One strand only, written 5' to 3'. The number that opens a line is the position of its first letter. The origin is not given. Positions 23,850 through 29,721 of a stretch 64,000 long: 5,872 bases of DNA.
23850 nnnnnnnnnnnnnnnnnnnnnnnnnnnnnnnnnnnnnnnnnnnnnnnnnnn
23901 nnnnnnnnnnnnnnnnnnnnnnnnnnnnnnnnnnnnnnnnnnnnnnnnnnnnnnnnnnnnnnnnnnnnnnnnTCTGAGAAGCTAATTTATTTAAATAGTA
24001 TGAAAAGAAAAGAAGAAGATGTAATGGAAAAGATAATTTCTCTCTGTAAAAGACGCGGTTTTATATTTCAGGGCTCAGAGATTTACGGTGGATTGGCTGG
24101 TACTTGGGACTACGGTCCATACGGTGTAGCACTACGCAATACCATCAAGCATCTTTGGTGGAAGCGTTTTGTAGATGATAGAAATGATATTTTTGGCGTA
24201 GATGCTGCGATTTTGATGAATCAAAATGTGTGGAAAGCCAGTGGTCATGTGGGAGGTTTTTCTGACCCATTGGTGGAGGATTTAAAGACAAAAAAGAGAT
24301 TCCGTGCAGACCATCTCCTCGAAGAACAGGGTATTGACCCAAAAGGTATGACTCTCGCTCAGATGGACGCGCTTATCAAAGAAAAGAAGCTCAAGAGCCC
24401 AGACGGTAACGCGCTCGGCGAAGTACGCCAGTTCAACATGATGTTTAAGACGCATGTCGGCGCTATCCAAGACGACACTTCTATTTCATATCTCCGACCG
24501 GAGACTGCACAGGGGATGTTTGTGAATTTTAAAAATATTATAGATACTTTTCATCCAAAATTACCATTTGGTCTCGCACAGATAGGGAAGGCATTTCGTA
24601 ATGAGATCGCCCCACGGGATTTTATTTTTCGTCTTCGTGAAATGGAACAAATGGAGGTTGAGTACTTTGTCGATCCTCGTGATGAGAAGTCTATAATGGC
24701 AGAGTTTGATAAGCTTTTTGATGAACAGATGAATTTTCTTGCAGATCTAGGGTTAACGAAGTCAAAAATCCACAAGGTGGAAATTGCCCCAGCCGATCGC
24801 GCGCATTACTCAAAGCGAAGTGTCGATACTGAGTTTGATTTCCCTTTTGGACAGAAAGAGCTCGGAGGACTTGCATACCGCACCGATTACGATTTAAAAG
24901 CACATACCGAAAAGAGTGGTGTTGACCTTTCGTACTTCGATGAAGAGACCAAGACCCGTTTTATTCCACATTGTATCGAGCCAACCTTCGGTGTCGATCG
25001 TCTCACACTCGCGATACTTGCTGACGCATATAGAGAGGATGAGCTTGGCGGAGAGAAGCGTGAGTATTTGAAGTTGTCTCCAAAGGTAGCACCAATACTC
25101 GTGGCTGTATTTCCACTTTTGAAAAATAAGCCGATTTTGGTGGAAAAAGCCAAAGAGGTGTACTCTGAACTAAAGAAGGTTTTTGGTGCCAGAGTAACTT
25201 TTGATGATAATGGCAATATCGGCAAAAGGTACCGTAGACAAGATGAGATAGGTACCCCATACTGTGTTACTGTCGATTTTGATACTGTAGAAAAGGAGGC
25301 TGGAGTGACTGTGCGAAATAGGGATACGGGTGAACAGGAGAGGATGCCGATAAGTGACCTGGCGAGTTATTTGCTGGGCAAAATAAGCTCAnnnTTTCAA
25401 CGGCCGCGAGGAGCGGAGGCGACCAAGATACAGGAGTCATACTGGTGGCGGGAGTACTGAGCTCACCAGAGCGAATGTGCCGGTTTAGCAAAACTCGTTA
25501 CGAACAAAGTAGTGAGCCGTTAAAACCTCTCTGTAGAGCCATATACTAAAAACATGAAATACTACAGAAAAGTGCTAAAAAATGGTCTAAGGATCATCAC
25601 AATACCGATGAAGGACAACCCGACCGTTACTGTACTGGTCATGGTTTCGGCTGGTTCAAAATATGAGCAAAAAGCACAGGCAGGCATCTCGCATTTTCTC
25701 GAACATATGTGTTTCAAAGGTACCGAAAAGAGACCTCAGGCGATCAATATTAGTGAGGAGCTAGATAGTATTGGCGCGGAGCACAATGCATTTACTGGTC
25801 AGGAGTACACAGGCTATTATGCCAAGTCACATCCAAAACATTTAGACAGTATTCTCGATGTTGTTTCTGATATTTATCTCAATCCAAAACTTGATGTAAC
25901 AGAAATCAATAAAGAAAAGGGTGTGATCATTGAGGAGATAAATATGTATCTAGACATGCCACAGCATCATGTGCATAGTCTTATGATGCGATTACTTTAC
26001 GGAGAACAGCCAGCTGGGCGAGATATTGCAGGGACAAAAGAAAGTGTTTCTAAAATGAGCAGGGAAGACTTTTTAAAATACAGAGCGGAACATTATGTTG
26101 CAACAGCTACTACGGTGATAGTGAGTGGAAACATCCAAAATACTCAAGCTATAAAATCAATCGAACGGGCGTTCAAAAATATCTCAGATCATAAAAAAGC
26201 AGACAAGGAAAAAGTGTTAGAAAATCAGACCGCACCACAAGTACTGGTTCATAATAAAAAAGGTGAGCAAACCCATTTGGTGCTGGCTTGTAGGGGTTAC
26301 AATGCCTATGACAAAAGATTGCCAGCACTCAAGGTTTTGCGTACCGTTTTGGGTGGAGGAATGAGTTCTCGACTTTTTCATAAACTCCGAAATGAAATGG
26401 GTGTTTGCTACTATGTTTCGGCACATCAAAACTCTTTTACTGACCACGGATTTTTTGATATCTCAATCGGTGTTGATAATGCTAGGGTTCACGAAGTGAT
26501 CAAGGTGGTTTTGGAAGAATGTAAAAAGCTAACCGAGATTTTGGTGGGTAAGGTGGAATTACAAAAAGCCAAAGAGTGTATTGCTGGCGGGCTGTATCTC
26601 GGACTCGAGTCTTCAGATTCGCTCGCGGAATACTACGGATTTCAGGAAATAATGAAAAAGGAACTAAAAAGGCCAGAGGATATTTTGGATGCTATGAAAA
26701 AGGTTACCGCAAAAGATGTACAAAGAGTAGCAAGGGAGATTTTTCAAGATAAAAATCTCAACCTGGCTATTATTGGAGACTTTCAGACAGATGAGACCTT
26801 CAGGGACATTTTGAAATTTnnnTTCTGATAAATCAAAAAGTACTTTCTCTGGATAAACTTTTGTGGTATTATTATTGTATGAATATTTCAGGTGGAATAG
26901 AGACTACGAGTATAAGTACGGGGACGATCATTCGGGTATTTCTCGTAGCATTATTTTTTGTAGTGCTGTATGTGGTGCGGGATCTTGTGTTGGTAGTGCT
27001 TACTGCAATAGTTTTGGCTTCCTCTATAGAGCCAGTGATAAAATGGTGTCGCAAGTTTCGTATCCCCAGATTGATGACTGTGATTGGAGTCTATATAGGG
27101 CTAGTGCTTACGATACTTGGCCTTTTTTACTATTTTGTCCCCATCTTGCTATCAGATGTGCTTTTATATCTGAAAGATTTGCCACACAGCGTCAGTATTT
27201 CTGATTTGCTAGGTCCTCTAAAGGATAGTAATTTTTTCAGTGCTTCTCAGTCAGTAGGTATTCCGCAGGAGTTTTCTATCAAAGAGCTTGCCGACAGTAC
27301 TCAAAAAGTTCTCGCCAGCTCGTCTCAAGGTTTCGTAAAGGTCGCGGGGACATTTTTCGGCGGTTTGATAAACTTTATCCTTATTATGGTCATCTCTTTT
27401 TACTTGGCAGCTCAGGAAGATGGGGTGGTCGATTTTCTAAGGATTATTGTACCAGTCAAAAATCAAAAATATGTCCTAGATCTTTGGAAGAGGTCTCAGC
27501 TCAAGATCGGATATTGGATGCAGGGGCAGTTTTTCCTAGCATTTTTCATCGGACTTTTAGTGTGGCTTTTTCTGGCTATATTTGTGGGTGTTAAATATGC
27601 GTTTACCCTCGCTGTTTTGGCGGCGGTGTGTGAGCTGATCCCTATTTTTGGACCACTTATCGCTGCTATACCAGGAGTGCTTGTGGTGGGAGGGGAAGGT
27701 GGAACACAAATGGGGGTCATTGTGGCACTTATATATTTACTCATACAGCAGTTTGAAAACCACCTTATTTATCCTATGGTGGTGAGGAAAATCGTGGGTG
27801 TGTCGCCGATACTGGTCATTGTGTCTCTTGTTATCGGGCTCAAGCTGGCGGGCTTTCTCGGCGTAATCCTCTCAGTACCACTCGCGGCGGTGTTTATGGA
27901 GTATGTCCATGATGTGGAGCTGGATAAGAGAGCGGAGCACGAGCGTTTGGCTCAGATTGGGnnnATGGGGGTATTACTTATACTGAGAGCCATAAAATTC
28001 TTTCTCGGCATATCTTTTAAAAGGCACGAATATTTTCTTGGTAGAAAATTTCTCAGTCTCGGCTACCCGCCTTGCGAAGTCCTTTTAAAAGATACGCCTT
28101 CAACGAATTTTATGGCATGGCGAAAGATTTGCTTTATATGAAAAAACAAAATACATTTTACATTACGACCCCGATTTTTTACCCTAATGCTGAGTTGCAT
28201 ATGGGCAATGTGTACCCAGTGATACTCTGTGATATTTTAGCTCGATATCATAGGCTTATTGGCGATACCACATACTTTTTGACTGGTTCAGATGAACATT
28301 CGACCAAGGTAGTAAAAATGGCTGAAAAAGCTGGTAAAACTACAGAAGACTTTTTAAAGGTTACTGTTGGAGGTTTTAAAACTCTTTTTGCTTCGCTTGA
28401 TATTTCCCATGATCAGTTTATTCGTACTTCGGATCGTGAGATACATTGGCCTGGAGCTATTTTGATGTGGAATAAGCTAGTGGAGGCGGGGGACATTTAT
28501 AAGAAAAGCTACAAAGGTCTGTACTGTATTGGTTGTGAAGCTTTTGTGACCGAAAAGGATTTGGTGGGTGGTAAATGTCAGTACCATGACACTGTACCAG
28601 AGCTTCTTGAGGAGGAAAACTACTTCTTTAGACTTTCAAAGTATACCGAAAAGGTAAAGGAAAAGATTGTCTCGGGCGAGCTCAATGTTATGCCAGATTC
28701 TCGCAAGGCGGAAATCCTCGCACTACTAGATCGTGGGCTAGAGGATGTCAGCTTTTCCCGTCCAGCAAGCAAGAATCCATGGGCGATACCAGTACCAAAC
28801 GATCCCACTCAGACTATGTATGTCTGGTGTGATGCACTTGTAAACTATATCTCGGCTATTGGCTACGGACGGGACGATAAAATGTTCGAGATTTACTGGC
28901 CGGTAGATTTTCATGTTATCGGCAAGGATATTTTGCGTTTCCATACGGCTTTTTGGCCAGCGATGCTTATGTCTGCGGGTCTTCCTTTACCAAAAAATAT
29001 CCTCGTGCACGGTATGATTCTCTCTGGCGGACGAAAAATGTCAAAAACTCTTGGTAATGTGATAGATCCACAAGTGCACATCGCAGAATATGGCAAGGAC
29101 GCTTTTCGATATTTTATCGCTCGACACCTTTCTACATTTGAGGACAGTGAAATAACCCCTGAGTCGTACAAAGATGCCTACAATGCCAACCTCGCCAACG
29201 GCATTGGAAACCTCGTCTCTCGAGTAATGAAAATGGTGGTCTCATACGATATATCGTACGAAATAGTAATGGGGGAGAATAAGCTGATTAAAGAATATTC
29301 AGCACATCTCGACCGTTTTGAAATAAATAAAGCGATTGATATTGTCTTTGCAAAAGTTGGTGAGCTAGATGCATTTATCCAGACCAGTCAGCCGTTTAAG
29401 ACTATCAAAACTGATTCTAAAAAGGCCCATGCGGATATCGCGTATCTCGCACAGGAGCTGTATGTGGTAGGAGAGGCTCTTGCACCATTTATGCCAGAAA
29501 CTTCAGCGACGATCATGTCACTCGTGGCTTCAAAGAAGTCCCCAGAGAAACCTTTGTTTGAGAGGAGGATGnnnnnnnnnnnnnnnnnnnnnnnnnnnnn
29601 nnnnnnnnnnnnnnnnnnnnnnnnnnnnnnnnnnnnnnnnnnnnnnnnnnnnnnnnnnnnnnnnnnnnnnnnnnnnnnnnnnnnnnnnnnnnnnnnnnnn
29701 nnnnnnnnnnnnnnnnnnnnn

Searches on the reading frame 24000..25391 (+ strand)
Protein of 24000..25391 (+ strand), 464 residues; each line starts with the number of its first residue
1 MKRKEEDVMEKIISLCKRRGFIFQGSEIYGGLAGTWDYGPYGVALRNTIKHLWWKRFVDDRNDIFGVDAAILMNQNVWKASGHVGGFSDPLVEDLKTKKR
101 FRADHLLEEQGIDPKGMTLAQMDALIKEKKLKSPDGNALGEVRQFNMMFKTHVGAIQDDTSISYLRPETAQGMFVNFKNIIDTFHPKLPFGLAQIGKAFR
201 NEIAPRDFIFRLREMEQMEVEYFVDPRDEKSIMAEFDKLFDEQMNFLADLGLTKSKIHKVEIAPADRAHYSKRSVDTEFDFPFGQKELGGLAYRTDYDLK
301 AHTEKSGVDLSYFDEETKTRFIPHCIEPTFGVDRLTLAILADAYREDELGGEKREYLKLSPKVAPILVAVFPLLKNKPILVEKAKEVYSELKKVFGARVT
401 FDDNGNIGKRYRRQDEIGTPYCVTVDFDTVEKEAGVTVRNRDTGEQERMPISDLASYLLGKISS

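Call 34: search_protein_families(library=pfam, proteins=[window:24000-25391:+], max_evalue=0.01)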
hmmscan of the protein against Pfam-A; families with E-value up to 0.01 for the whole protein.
window:24000-25391:+ (464 aa): 2 families
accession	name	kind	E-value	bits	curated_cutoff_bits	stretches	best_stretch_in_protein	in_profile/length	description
PF03129.25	HGTP_anticodon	-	2.9e-22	79.1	21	1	368-459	2-92/94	Anticodon binding domain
PF00587.30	tRNA-synt_2b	-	3.5e-11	43.9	29.3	1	161-341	9-177/179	tRNA synthetase class II core domain (G, H, P, S and T)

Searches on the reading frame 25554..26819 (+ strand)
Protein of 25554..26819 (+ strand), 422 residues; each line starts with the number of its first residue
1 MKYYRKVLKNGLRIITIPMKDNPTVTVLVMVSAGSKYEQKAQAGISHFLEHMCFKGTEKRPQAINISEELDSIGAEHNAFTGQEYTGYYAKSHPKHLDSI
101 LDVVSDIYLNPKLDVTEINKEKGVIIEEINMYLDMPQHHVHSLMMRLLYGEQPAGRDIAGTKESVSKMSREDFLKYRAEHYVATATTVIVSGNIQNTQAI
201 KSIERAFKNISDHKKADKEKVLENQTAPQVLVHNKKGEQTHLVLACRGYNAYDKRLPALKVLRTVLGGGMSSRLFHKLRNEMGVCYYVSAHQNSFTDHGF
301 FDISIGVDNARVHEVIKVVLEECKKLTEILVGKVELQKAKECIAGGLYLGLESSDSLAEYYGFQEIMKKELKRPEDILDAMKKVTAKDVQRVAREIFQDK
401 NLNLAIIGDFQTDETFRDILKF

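Call 62: search_protein_families(library=pfam, proteins=[window:25554-26819:+], max_evalue=0.001)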
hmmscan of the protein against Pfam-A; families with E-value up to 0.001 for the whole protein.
window:25554-26819:+ (422 aa): 2 families
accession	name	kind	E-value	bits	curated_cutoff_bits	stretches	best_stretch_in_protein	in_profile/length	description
PF05193.26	Peptidase_M16_C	-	8.2e-42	143.5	23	1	167-341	1-179/181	Peptidase M16 inactive domain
PF00675.25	Peptidase_M16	-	5.3e-38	130.7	22.3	1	17-161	5-148/149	Insulinase (Peptidase family M16)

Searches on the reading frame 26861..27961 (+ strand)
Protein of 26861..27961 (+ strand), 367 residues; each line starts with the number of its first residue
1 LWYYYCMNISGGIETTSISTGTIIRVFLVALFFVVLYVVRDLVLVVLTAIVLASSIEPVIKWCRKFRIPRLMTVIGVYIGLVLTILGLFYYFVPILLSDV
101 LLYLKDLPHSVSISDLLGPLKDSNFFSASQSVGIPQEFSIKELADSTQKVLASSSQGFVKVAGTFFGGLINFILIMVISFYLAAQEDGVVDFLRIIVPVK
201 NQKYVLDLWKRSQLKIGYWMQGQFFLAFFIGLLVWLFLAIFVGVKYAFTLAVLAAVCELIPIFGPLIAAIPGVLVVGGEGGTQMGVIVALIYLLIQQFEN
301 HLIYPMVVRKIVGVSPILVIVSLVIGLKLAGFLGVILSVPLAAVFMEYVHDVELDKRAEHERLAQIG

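Call 82: search_protein_families(library=pfam, proteins=[window:26861-27961:+], max_evalue=0.001)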
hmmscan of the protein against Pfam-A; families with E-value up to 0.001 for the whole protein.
window:26861-27961:+ (367 aa): 1 family
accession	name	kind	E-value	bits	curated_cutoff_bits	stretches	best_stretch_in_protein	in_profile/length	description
PF01594.21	AI-2E_transport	-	1.1e-53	183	34.3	1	26-350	4-324/327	AI-2E family transporter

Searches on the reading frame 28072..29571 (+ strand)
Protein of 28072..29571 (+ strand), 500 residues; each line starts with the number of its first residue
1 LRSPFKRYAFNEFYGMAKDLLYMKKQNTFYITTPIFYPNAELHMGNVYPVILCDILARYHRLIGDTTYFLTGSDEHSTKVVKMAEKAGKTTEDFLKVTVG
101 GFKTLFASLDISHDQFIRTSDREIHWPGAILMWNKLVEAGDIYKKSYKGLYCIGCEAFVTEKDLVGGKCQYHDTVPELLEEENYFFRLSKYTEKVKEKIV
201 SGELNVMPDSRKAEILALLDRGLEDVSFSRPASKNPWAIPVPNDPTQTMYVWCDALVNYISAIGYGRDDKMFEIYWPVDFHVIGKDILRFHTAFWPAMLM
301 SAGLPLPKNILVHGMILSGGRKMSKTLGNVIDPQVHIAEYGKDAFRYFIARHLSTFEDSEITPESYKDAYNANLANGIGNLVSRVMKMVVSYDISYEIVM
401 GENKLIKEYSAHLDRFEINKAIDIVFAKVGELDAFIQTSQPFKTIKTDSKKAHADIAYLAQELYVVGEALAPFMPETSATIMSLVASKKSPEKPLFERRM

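Call 62: search_protein_families(library=pfam, proteins=[window:28072-29571:+], max_evalue=0.001)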
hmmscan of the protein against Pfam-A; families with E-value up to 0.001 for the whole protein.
window:28072-29571:+ (500 aa): 5 families
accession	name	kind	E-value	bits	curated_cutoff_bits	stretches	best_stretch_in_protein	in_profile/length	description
PF09334.17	tRNA-synt_1g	-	3.7e-93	312.8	20.1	2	161-386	161-391/391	tRNA synthetases class I (M)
PF00133.28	tRNA-synt_1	-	4e-27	95.5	22.7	2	247-357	297-409/414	tRNA synthetases class I (I, L, M and V)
PF01406.26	tRNA-synt_1e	-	1.1e-11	45.1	27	1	25-147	8-126/301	tRNA synthetases class I (C) catalytic domain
PF19303.5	Anticodon_3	-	7.8e-07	29.5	23.5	1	404-488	20-104/152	Anticodon binding domain of methionyl tRNA ligase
PF08264.19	Anticodon_1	-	0.00076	19.8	25.1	0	403-483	9-88/148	Anticodon-binding domain of tRNA ligase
